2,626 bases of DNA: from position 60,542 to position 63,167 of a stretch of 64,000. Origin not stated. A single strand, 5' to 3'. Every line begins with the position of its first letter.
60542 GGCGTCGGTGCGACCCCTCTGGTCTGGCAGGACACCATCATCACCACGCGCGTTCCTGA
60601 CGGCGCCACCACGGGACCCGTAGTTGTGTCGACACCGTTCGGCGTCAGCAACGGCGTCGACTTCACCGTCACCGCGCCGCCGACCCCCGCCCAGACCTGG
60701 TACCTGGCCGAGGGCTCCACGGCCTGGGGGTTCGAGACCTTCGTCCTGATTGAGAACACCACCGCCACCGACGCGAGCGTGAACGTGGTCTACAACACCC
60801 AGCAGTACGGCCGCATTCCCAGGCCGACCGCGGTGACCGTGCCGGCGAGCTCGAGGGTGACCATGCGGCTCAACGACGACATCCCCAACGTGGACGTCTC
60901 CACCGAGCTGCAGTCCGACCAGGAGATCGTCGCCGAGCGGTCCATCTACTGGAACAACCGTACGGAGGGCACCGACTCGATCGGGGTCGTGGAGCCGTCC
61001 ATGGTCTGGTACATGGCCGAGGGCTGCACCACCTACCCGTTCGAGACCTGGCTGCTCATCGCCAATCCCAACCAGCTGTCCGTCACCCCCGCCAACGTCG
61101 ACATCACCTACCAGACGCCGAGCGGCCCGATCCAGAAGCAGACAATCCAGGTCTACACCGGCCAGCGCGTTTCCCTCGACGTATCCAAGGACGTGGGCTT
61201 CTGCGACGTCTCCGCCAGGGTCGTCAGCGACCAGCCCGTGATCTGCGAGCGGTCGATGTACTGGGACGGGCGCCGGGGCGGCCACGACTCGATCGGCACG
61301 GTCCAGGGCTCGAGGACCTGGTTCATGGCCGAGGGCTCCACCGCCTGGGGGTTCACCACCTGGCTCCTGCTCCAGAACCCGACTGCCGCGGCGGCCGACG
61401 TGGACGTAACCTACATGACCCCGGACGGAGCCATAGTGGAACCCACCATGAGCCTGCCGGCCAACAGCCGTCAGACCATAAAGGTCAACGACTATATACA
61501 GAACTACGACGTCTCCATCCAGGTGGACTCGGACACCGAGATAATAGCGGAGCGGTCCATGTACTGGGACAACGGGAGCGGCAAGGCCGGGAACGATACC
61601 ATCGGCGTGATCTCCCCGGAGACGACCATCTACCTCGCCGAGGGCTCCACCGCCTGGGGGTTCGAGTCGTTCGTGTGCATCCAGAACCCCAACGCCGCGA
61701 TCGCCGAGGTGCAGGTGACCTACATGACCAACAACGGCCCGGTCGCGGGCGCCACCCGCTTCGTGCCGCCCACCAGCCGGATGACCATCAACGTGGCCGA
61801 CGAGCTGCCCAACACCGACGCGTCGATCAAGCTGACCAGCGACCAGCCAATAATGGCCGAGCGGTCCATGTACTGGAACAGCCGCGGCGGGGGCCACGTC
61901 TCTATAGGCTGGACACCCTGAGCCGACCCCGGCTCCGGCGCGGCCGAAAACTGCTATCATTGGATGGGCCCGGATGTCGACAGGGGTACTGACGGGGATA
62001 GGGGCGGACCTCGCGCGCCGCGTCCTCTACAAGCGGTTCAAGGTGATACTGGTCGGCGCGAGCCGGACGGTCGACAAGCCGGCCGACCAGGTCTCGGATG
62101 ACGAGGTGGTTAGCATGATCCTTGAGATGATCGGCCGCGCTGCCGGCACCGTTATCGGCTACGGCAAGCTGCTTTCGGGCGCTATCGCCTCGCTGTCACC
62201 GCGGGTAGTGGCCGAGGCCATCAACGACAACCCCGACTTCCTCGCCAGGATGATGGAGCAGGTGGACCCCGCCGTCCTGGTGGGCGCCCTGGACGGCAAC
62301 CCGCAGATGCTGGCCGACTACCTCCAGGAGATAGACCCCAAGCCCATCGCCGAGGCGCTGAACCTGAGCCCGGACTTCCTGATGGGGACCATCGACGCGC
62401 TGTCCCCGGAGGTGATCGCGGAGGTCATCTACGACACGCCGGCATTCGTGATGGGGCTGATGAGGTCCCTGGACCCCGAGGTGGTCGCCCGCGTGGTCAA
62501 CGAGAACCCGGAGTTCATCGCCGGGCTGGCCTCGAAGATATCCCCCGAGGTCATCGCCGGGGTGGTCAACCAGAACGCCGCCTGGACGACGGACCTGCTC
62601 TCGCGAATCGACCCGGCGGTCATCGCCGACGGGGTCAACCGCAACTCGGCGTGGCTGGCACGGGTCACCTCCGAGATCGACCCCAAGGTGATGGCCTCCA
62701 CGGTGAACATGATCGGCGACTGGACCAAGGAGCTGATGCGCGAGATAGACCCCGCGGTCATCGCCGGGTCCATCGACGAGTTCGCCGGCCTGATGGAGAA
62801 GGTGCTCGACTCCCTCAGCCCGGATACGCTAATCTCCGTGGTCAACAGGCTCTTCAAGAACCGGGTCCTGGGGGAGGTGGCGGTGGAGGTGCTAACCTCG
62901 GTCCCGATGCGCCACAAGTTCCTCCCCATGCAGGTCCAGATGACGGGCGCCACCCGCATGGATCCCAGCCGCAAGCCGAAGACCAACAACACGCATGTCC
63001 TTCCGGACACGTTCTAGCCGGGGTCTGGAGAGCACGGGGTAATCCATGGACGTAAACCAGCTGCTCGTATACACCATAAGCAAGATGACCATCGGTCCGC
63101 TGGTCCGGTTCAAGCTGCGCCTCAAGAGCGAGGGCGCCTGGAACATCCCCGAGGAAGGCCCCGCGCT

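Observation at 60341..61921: Fourth paralog (TIG head): 16 module copies in 64 kb imply an expanded surface-protein family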

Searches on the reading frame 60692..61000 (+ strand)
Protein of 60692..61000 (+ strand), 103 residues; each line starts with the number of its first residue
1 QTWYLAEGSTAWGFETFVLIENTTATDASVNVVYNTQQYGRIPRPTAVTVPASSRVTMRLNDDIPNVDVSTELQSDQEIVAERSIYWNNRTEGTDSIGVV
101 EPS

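Call 21: search_protein_representatives(alignment_id=A1)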
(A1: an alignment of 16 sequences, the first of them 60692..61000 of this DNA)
Query: 16 sequences, 101 profile positions. Proteins with E-value up to 0.001 (for the whole library): 7802; up to 1e-10: 5529; up to 1e-30: 3315. The best 150 are listed.
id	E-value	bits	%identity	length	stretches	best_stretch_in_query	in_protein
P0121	1.2e-226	751.1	-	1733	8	2-100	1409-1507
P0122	1.6e-218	725.0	-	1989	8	2-100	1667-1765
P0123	3.8e-177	592.2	-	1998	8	2-96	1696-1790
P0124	7.3e-168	562.4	-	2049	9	2-100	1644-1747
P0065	1.3e-158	532.7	-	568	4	2-99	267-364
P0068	1.4e-155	523.0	-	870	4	2-100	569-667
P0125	4.5e-154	518.2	-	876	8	3-99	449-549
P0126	1.3e-152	513.4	-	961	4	2-100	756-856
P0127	1.3e-151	510.2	-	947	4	1-100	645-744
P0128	4.1e-151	508.7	-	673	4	2-100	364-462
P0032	8.0e-150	504.5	-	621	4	2-99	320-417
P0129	8.6e-150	504.4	-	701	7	2-100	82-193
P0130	2.3e-149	503.0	-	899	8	2-98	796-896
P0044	8.8e-149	501.2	-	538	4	2-100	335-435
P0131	1.1e-148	500.9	-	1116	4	2-99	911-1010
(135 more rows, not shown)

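Call 36: search_solved_structures(query=A1, max_evalue=10, show_alignments=2)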
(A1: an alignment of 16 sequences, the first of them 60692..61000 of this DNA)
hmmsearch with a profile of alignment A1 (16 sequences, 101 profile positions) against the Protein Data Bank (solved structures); distinct sequences matched with E-value up to 10: 19.
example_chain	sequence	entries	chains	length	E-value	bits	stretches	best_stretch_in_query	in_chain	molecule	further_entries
2ii7_A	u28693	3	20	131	0.035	17.7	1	17-82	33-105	Anabaena sensory rhodopsin transducer protein | Sensory rhodopsin transducer protein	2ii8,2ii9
2iia_A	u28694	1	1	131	0.037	17.6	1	17-82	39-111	Sensory rhodopsin transducer protein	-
6s5y_A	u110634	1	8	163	0.42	14.2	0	8-53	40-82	Group B streptococcal R4 surface protein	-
1nc7_A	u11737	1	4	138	0.48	14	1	2-79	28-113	hypothetical protein TM1070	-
6nk5_A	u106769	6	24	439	0.69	13.5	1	19-75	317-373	E1 glycoprotein | E1 envelope protein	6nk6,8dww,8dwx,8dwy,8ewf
9bhh_A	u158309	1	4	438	0.7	13.5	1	19-79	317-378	E1 glycoprotein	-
6nk7_A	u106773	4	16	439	0.71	13.5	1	19-79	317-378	E1 glycoprotein | chikungunya virus E1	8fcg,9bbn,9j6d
9ixa_B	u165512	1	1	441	0.71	13.5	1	19-79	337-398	CHIKV E1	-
2xfc_A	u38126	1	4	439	0.71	13.5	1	19-78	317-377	E1 ENVELOPE GLYCOPROTEIN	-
9ixi_A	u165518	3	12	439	0.72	13.5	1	19-78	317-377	CHIKV E1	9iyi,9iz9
6jo8_B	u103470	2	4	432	0.73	13.4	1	19-78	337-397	CHIKV E1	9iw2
7cvz_D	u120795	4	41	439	0.77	13.4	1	19-77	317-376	E1 glycoprotein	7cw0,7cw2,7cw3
5any_A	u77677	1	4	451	0.77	13.4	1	19-79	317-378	E1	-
6w09_A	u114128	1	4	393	0.81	13.3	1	19-75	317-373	E1 glycoprotein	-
3n41_F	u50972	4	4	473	0.82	13.3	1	19-79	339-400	E1 envelope glycoprotein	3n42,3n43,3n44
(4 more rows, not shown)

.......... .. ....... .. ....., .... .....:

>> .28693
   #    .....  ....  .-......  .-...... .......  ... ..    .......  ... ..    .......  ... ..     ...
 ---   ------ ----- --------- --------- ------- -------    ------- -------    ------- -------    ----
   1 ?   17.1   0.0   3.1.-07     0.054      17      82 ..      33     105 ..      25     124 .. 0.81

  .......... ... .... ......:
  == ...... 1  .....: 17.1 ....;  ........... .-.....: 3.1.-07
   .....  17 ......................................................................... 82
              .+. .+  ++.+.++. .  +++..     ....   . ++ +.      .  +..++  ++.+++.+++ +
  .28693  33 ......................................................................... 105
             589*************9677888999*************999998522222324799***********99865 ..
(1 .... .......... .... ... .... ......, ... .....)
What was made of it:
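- The best PDB sequence hits of the module profile are ASRT and TM1070 (call 36).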

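Call 37: search_protein_families(library=pfam, proteins=[window:60692-61000:+], max_evalue=10)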
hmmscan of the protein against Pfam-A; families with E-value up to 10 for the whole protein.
window:60692-61000:+ (103 aa): 2 families
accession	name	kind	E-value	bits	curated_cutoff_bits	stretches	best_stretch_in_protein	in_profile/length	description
PF18986.5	DUF5719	-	0.0024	17.5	26.2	1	5-66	55-117/319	Family of unknown function (DUF5719)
PF01356.24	A_amylase_inhib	-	0.24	11.9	25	0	20-39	19-38/68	Alpha amylase inhibitor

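Call 49: search_protein_families(library=pfam, alignment_id=A3, max_evalue=0.00001)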
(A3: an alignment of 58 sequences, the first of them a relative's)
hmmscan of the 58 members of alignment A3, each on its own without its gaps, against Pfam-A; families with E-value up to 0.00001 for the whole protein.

A. member 1, P0125 (876 aa): 2 families
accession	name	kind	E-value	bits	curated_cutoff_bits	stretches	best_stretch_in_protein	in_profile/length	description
PF18986.5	DUF5719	-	6.9e-32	111.3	26.2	1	449-633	53-239/319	Family of unknown function (DUF5719)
PF07100.16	ASRT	-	2.1e-14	53.9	25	0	789-855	28-99/119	Anabaena sensory rhodopsin transducer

B. families by the number of members that match (of 58 scanned): 39 families (the first 25 are shown)
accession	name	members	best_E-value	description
PF18986.5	DUF5719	57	2.8e-44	Family of unknown function (DUF5719)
PF01833.30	TIG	14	2.6e-21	IPT/TIG domain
PF07100.16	ASRT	5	2.1e-14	Anabaena sensory rhodopsin transducer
PF00082.27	Peptidase_S8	4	7.5e-64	Subtilase family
PF24053.1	DUF7356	4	2.4e-11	Domain of unknown function (DUF7356)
PF14870.12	PSII_BNR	3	2.1e-19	Photosynthesis system II assembly factor YCF48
PF17164.10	DUF5122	2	3.4e-13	Domain of unknown function (DUF5122) beta-propeller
PF22148.1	Fervidolysin_NPro-like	2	1.2e-11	Fervidolysin N-terminal prodomain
PF17992.7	Agarase_CBM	2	2.5e-11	Agarase CBM like domain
PF00149.33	Metallophos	2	2.2e-09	Calcineurin-like phosphoesterase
PF24807.1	WD40_CDC20-Fz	1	2.4e-23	CDC20/Fizzy WD40 domain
PF13529.12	Peptidase_C39_2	1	1e-13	Peptidase_C39 like family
PF07676.18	PD40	1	9.8e-13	WD40-like Beta Propeller Repeat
PF21783.3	YNCE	1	3.7e-12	YNCE-like beta-propeller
PF13620.12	CarboxypepD_reg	1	3.4e-11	Carboxypeptidase regulatory-like domain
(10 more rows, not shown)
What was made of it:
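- On ASRAH superfamily (ASRT-like beta-sandwich): However, 5/58 close family representatives do, down to E 2.1e-14 at 53.9 bits against a cut-off of 25 (call 49).
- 5 of 58 family representatives hit Pfam ASRT directly, down to E 2e-14 (call 49). Some relatives carry glycoside hydrolase heads (GH5, GH39, GH42; call 49), which would also suit substrate targeting. A few relatives have GH5, GH39 or GH42 heads (call 49).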

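Call 61: predict_structure(alignment_id=A1)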
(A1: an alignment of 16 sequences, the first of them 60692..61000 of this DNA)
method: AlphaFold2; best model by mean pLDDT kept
length: 103 residues; sequences in the alignment: 16
mean_pLDDT: 95.6   pTM: 0.85
mean pLDDT of the five models: 95.6, 94.3, 94.2, 94.0, 93.6
residues with pLDDT >= 90: 99; 70-90: 2; 50-70: 1; < 50: 1
segments of 3 or more residues with pLDDT < 50: none
pLDDT, mean of each block of 10 residues (from residue 1): 95 97 98 97 96 98 96 97 97 94 63
secondary structure, 60 per line:
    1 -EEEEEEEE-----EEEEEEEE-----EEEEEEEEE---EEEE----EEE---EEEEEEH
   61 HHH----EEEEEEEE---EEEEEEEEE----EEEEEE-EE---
elements in order: E2-9 E15-22 E28-36 E40-43 E48-50 E54-59 H60-63 E68-75 E79-87 E92-97
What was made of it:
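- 60692..61000 (+): D module 1 (ASRAH/DUF5719-type beta-sandwich). Single-module AF2 model has pLDDT 95.6 (call 61).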

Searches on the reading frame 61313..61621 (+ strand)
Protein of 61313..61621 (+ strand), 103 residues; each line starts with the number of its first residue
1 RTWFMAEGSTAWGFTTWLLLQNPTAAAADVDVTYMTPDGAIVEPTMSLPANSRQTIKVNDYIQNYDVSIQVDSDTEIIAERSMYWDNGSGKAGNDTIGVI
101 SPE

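Call 37: search_protein_families(library=pfam, proteins=[window:61313-61621:+], max_evalue=10)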
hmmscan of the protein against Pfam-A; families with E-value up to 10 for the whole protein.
window:61313-61621:+ (103 aa): 2 families
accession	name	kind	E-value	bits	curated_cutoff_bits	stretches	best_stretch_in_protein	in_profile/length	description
PF18986.5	DUF5719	-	9.7e-07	28.6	26.2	1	3-75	54-129/319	Family of unknown function (DUF5719)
PF25444.1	THBD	-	0.0094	15.8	27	1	24-56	9-41/66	Thrombomodulin-like domain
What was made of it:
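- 61313..61621 (+): D module 3. On its own it passes Pfam DUF5719 at 28.6 bits (call 37).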

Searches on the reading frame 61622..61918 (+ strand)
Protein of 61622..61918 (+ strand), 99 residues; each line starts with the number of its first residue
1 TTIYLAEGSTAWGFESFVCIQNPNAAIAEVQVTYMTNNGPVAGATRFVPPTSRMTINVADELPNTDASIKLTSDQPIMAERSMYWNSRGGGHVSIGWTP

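Call 37: search_protein_families(library=pfam, proteins=[window:61622-61918:+], max_evalue=10)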
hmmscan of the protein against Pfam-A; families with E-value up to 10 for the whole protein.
window:61622-61918:+ (99 aa): 1 family
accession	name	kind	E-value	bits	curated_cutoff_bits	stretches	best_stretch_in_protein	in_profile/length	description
PF18986.5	DUF5719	-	0.00011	21.8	26.2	1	4-65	54-118/319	Family of unknown function (DUF5719)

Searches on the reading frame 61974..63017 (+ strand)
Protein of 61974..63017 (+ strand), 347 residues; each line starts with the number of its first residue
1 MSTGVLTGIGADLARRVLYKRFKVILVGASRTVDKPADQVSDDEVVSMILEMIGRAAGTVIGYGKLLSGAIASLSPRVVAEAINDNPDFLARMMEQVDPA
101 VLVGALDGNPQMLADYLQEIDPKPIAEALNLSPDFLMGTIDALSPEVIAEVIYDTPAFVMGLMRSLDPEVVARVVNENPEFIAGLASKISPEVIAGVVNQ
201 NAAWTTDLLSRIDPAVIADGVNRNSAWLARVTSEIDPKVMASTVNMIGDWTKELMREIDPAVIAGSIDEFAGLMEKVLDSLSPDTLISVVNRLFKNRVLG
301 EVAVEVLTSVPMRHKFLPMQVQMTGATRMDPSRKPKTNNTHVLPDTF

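Call 28: search_protein_families(library=pfam, proteins=[window:61974-63017:+], max_evalue=0.001)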
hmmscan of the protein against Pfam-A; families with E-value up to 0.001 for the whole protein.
window:61974-63017:+ (347 aa): 0 families

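Call 73: search_solved_structures(query=window:61974-63017:+, max_evalue=1)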
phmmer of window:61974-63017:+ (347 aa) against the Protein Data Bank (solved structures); distinct sequences matched with E-value up to 1: 2.
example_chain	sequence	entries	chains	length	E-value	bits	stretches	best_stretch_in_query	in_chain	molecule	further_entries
9deg_A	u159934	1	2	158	0.75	12.4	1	132-187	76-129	Win1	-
5cm2_M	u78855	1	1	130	0.95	12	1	78-128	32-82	TRNA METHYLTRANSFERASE ACTIVATOR SUBUNIT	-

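Call 74: search_protein_families(library=ncbifam, proteins=[window:61974-63017:+], max_evalue=0.01)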
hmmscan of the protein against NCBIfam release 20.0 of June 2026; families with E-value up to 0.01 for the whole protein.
window:61974-63017:+ (347 aa): 0 families
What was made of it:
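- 61974..63017 (+): Conserved downstream neighbour of D: 347-aa protein of about 20-aa '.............' repeats, with no family assignment. Whether it belongs to the system is open. No Pfam, NCBIfam or PDB hit (calls 28, 73, 74).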
